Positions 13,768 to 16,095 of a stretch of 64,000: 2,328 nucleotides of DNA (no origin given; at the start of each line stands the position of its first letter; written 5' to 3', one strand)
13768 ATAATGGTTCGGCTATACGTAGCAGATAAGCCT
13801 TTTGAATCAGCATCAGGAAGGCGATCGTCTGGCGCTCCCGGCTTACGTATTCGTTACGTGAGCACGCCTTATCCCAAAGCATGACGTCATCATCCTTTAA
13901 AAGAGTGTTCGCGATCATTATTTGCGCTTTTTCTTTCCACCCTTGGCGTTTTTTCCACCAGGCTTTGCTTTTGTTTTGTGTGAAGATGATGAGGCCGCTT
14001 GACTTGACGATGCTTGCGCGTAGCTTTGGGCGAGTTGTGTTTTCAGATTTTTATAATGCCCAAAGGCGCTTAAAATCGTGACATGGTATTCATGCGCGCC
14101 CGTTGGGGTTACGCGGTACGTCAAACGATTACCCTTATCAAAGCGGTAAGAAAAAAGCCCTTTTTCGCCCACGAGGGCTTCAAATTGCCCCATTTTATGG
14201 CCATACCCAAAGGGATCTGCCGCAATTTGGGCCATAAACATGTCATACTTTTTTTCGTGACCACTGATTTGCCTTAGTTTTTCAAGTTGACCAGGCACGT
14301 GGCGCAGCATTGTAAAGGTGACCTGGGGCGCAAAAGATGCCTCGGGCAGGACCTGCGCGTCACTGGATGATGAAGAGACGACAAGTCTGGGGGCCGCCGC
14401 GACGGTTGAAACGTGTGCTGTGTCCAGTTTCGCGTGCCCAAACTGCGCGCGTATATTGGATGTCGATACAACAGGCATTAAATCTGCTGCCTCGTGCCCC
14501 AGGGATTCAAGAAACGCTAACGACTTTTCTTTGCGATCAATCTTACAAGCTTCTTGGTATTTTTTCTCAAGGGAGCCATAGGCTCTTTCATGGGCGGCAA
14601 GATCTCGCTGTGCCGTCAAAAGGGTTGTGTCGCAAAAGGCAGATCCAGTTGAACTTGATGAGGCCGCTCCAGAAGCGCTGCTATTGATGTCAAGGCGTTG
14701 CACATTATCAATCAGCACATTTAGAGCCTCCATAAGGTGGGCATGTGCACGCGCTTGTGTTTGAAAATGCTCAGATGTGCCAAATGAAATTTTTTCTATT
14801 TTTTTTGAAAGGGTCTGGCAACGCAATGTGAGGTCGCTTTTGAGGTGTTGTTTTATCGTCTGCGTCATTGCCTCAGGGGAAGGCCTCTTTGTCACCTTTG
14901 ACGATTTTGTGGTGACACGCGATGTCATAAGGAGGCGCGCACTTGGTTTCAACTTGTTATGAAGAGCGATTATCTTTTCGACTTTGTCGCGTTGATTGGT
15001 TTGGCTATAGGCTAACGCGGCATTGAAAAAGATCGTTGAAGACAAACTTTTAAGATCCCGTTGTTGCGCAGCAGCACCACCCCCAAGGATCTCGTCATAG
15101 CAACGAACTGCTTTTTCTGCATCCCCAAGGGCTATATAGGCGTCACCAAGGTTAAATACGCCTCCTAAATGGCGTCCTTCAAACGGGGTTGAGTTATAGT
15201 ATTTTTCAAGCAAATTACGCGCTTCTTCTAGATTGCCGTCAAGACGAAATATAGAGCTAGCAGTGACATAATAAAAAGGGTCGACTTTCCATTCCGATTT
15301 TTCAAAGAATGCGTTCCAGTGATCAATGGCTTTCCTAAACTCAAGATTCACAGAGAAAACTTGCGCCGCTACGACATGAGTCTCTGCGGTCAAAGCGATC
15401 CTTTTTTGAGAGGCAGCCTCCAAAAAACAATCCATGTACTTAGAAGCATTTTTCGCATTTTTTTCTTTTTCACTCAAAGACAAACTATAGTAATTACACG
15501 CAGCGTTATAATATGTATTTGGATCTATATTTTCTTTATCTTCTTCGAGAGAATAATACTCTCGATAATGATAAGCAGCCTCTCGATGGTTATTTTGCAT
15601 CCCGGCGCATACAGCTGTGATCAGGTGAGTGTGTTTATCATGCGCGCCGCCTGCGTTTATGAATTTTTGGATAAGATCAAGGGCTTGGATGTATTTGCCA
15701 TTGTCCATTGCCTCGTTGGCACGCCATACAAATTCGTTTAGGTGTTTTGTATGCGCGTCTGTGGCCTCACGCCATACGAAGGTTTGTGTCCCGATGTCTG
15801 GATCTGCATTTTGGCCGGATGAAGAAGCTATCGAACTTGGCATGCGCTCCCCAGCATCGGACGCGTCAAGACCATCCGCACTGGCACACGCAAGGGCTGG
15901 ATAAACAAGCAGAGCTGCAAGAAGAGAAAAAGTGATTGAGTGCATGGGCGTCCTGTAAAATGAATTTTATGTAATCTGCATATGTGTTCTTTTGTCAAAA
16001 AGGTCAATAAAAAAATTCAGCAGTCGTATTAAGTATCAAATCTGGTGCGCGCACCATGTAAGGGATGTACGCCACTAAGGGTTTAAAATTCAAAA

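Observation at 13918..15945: Sec-signal TPR protein ending in a YoeB/RelE-like RNase toxin domain and a KKKRK tail, divergent from the T6SS module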

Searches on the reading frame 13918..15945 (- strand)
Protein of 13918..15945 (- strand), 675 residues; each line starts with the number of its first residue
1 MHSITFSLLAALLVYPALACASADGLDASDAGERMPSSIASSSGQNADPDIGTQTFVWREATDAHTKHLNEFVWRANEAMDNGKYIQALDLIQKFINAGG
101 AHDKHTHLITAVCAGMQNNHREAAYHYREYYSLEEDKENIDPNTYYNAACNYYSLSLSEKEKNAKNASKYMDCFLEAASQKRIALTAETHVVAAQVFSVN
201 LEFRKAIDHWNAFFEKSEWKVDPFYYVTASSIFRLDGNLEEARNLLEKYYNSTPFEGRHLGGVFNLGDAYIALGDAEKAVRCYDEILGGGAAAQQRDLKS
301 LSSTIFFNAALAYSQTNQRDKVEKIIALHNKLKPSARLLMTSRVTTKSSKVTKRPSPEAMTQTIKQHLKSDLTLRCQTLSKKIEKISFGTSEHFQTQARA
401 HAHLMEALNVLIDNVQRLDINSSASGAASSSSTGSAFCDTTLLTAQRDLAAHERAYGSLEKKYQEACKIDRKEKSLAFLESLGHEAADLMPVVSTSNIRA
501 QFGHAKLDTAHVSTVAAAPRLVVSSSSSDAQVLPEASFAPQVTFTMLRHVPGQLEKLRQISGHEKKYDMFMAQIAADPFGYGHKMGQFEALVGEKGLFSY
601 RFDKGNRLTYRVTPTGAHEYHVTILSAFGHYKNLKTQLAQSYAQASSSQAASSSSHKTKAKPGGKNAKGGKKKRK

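Call 3: search_protein_families(library=pfam, proteins=[window:13918-15945:-], max_evalue=1)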
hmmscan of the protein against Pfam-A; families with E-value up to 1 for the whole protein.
window:13918-15945:- (675 aa): 12 families
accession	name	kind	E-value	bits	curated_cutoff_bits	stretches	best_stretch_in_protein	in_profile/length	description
PF07719.23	TPR_2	-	6.7e-07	29.4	27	1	264-287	5-28/34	Tetratricopeptide repeat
PF13432.12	TPR_16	-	2.6e-05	25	32.7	1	75-131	3-58/65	Tetratricopeptide repeat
PF13181.12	TPR_8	-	0.00014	22.2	25.7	1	264-286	5-27/34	Tetratricopeptide repeat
PF13174.12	TPR_6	-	0.00095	20.1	26.3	1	264-287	4-27/33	Tetratricopeptide repeat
PF13176.12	TPR_7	-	0.0027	18.1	27.9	1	264-287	3-26/36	Tetratricopeptide repeat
PF14559.12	TPR_19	-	0.0067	17.2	25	1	236-288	4-53/68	Tetratricopeptide repeat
PF13424.12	TPR_12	-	0.0084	16.7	30.1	1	265-319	8-61/77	Tetratricopeptide repeat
PF13428.12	TPR_14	-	0.015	16.4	23.5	0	266-287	7-28/44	Tetratricopeptide repeat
PF00515.34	TPR_1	-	0.023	15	27.8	1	264-287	5-28/34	Tetratricopeptide repeat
PF07721.20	TPR_4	-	0.073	14.2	27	1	264-284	5-25/26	Tetratricopeptide repeat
PF06769.20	YoeB_toxin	-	0.08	13.4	27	1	568-631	24-80/80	YoeB-like toxin of bacterial type II toxin-antitoxin system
PF24051.1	DUF7355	-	0.12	12.8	27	1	396-427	29-61/93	Domain of unknown function (DUF7355)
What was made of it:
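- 14950..15756 (-): TPR-like alpha-solenoid, about 8 repeats (aa 64-332). Pfam TPR_2 E=6.7e-7 and TPR_16 E=2.6e-5 (call 3).
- On TPR repeat proteins: Pfam TPR_2 29.4 bits against a cutoff of 27 (call 3).
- Checked: TPR: Pfam TPR_2 E=6.7e-7 (call 3).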

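Call 4: search_protein_families(library=ncbifam, proteins=[window:13918-15945:-], max_evalue=1)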
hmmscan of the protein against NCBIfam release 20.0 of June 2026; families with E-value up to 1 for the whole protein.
window:13918-15945:- (675 aa): 5 families
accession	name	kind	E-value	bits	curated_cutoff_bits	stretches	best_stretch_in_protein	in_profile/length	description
NF052415.1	T3SS_chap_SctY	equivalog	8.1e-05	23.1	70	1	77-132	48-105/106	type III secretion apparatus assembly chaperone SctY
NF040959.1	MamA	equivalog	0.00024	20.6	200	1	205-287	20-98/204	magnetosome protein MamA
TIGR02116.1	toxin_Txe_YoeB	equivalog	0.001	19.2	51.8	1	564-631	20-80/80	Txe/YoeB family addiction module toxin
TIGR03504.1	FimV_Cterm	subfamily_domain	0.0033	17.4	30.65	1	265-297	4-36/44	FimV/HubP family polar landmark protein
NF047507.1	TPR_BatC_Lepto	exception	0.024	14.1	175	1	228-287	64-123/214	TPR repeat-containing protein BatC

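Call 6: find_homologous_proteins(query=window:13918-15945:-, max_evalue=0.01)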
Query window:13918-15945:- (675 aa): 1 proteins with E <= 0.01 among 8000 candidates.
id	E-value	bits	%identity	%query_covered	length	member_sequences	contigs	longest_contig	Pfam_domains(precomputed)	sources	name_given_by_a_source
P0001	0.0e+0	1508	100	100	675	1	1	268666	PF07719.24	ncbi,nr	ncbi:MAG: hypothetical protein C0514_02025 [Candidatus Puniceispirillum sp.]|nr:hypothetical protein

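Call 12: find_encoding_contigs(protein=P0001, flank=10000, max_places=4)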
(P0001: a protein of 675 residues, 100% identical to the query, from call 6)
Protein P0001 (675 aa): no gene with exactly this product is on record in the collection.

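Call 14: search_protein_families(library=padloc, proteins=[window:13918-15945:-], max_evalue=1)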
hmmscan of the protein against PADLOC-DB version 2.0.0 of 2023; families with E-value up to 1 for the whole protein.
window:13918-15945:- (675 aa): 0 families

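Call 15: search_protein_families(library=phrogs, proteins=[window:13918-15945:-], max_evalue=1)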
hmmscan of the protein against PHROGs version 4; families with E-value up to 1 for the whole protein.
window:13918-15945:- (675 aa): 1 family
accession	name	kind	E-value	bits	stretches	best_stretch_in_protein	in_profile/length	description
phrog_1695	-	unknown function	0.038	15.3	1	396-427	29-61/93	-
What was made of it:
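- Tried and rejected: PADLOC and PHROGs gave no meaningful hits, so nothing points to a known defence system or a phage origin (calls 14, 15).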

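Call 29: find_related_loci(query=A2, collection=genome_contigs, flank=10000)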
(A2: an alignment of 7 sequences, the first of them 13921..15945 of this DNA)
Query A2 (675 aa) in genome_contigs; peptide patterns used: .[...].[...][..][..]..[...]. (x = any residue, [..] = any of these).
5 stretches matched a pattern; 3 encode a relative of the query (tblastn E <= 1e-3); 3 distinct loci.
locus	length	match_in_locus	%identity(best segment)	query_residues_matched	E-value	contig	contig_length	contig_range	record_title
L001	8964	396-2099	46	88-662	1e-136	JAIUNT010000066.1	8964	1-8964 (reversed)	MAG: Proteobacteria bacterium isolate CAED1 spades-bin.33~NODE_7165_length_8964_cov_1.24624, whole genome shotgun sequen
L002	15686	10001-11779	37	57-659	3e-107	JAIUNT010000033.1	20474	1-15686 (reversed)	MAG: Proteobacteria bacterium isolate CAED1 spades-bin.33~NODE_3083_length_20474_cov_1.13063, whole genome shotgun seque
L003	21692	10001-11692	25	83-649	3e-34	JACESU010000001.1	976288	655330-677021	MAG: Alphaproteobacteria bacterium isolate MCMED-G24 Alphaproteobacteria-MCMED-G24-C1, whole genome shotgun sequence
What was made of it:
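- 14425..14463 (-): Conserved linear motif (aa 495-507: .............; family pattern N-[LIM]-R-[AGS]-[QL]-[FY]-G-H-x-K). The pattern alone recovered three related loci from 185,579 genomes (call 29).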

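Call 34: search_protein_families(library=pfam, proteins=[L002:4224-5291:+, L002:5429-6088:+, L002:7077-7994:+, L002:7997-8509:+, L002:8539-9159:+, L002:9174-9611:+, L002:11975-13924:+, L001:2415-3395:+, L001:3361-4662:+, L001:5410-7251:-], max_evalue=0.001)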
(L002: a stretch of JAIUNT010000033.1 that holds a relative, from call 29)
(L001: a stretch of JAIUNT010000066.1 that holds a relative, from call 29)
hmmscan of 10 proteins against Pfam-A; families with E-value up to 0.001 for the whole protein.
L002:4224-5291:+ (355 aa): 3 families
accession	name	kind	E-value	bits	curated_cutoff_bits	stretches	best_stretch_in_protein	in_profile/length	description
PF03797.25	Autotransporter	-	6.5e-15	56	26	1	91-335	6-255/255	Autotransporter beta-domain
PF13505.12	OMP_b-brl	-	3e-06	28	28.7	1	210-355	47-175/175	Outer membrane protein beta-barrel domain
PF13557.12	Phenol_MetA_deg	-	0.00083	19.9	22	1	186-344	97-231/242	Putative MetA-pathway of phenol degradation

L002:5429-6088:+ (219 aa): 1 family
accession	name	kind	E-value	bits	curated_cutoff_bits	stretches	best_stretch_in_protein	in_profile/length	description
PF03886.18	ABC_trans_aux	-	2.2e-17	63.5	26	1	43-205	1-159/161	ABC-type transport auxiliary lipoprotein component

L002:7077-7994:+ (305 aa): 1 family
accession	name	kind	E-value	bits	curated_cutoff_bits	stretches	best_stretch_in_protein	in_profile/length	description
PF09991.14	DUF2232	-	3.6e-13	49.8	27.8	1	18-288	1-287/290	Predicted membrane protein (DUF2232)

L002:7997-8509:+ (170 aa): 2 families
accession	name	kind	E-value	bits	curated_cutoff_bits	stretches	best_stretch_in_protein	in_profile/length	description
PF03948.19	Ribosomal_L9_C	-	4.1e-23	82.1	23.2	1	63-143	1-83/86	Ribosomal protein L9, C-terminal domain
PF01281.25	Ribosomal_L9_N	-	3.5e-21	74.9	20.7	1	1-47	1-47/47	Ribosomal protein L9, N-terminal domain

L002:8539-9159:+ (206 aa): 2 families
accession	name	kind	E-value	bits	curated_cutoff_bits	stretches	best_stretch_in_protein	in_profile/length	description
PF09976.15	TPR_21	-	3.5e-11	43.7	25.5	1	21-181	4-171/193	Tetratricopeptide repeat-like domain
PF02496.21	ABA_WDS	-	0.00043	21.2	25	0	29-55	50-74/78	ABA/WDS induced protein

L002:9174-9611:+ (145 aa): 1 family
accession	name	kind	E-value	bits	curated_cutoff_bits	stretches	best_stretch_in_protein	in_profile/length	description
PF01467.32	CTP_transf_like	-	1.1e-12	48.8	21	1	11-83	1-71/133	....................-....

L002:11975-13924:+ (649 aa): 2 families
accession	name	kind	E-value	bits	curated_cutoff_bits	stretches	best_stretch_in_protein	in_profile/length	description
PF07719.23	TPR_2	-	2.5e-07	30.8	27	0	49-76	4-31/34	Tetratricopeptide repeat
PF13181.12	TPR_8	-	0.00097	19.6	25.7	0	311-337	7-33/34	Tetratricopeptide repeat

L001:2415-3395:+ (326 aa): 1 family
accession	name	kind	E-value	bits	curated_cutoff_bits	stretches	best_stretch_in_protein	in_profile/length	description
PF05141.17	DIT1_PvcA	-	4.1e-42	145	26.4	2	76-211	3-137/273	Pyoverdine/dityrosine biosynthesis protein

L001:3361-4662:+ (433 aa): 0 families

L001:5410-7251:- (613 aa): 2 families
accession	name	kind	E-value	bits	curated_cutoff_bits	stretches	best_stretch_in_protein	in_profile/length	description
PF07195.17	FliD_C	-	1.7e-17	64.1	25.4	1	273-463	4-191/236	Flagellar hook-associated protein 2 C-terminus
PF02465.23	FliD_N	-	1.2e-06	29.5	24.8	1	58-160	4-97/97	Flagellar hook-associated protein 2 N-terminus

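Call 35: search_protein_families(library=pfam, proteins=[L003:4605-6182:+, L003:6213-7361:-, L003:7431-9245:+, L003:11754-12638:+, L003:13023-13883:+, L003:15611-17365:+, L003:18247-20583:+, L003:3046-3771:+, L003:3791-4387:-, L001:7833-8963:-], max_evalue=0.001)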
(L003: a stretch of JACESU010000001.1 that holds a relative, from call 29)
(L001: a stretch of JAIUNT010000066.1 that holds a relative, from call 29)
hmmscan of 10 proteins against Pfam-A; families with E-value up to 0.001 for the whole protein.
L003:4605-6182:+ (525 aa): 0 families

L003:6213-7361:- (382 aa): 2 families
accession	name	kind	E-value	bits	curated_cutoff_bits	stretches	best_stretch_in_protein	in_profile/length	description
PF01612.26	DNA_pol_A_exo1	-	4.6e-41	140.9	23.6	1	2-172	2-172/173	3'-5' exonuclease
PF00570.28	HRDC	-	2.3e-08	34.3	23.8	1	214-269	1-56/68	HRDC domain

L003:7431-9245:+ (604 aa): 3 families
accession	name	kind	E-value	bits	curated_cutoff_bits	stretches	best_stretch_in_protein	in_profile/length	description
PF00152.25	tRNA-synt_2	-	4.1e-111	371.4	25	1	133-571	2-307/308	tRNA synthetases class II (D, K and N)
PF01336.31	tRNA_anti-codon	-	2.6e-16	59.8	27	1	32-111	1-71/75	OB-fold nucleic acid binding domain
PF02938.19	GAD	-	3.9e-15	56.3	23.4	1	326-417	1-93/95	GAD domain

L003:11754-12638:+ (294 aa): 0 families

L003:13023-13883:+ (286 aa): 0 families

L003:15611-17365:+ (584 aa): 1 family
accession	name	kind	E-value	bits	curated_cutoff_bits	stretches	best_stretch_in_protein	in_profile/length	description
PF00082.27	Peptidase_S8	-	8.6e-14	51.9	21.8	1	288-548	43-273/288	Subtilase family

L003:18247-20583:+ (778 aa): 0 families

L003:3046-3771:+ (241 aa): 0 families

L003:3791-4387:- (198 aa): 1 family
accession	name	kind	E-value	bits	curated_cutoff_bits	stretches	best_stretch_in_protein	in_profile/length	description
PF01066.26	CDP-OH_P_transf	-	9.9e-38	130.4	22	1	6-169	3-151/152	CDP-alcohol phosphatidyltransferase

L001:7833-8963:- (376 aa): 1 family
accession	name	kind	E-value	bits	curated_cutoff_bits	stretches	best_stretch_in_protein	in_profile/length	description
PF00700.27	Flagellin_C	-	5.1e-17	62.4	23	1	291-372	3-84/86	Bacterial flagellin C-terminal helical region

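Call 58: predict_structure(alignment_id=A4)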
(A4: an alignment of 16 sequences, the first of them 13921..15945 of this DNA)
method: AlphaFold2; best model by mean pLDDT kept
length: 675 residues; sequences in the alignment: 16
mean_pLDDT: 73.6   pTM: 0.54
mean pLDDT of the five models: 73.6, 73.1, 71.3, 71.1, 68.6
residues with pLDDT >= 90: 226; 70-90: 235; 50-70: 55; < 50: 159
segments of 3 or more residues with pLDDT < 50: 1-65, 341-352, 423-439, 498-501, 503-537, 651-675
pLDDT, mean of each block of 10 residues (from residue 1): 36 33 29 28 28 31 53 87 91 86 89 94 95 85 95 90 92 95 93 95 94 91 93 88 96 91 94 90 94 91 87 86 90 72 39 64 80 89 84 82 91 83 38 36 82 87 86 80 59 49 46 33 32 48 89 87 87 87 67 79 84 86 84 76 68 39 41 40
secondary structure, 60 per line:
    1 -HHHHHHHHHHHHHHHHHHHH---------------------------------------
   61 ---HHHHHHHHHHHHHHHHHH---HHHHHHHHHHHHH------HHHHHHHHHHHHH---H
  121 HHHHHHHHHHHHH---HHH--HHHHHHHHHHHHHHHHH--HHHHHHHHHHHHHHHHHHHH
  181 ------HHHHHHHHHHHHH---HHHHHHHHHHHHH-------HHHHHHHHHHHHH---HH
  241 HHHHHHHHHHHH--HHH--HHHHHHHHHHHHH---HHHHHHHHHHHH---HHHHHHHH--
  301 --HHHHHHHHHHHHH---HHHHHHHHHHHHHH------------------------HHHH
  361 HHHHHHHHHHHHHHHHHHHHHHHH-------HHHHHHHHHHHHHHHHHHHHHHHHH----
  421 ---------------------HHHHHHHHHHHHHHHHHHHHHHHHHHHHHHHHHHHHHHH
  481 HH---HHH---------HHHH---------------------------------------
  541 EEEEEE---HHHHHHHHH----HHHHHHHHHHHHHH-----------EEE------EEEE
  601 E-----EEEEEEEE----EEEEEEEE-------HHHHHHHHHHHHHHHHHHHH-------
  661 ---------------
elements in order (helices of 4 or more, strands of 3 or more residues): H2-21 H64-81 H85-97 H104-116 H120-133 H142-158 H161-180 H187-199 H203-215 H223-235 H239-252 H260-272 H276-287 H291-298 H303-315 H319-332 H357-384 H392-416 H442-482 H498-501 E541-546 H550-558 H563-576 E588-590 E597-601 E607-614 E619-626 H634-653
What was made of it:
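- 15880..15945 (-): N-terminal signal-peptide-like segment (aa 1-22: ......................). AF2 predicts helix 2-21 followed by a disordered stretch (call 58).
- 14950..15756 (-): AF2 pLDDT about 90 with 16 helices (call 58).
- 14500..14889 (-): Three long helices (aa 357-384, 392-416, 442-482), separated by a Ser-rich loop (aa 421-441); possible coiled coil or oligomerisation module. AF2 secondary structure, pLDDT 80-90 (call 58).
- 14425..14463 (-): Low pLDDT (call 58).
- Checked: AF2 gives helix 2-21 followed by a disordered stretch (call 58).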
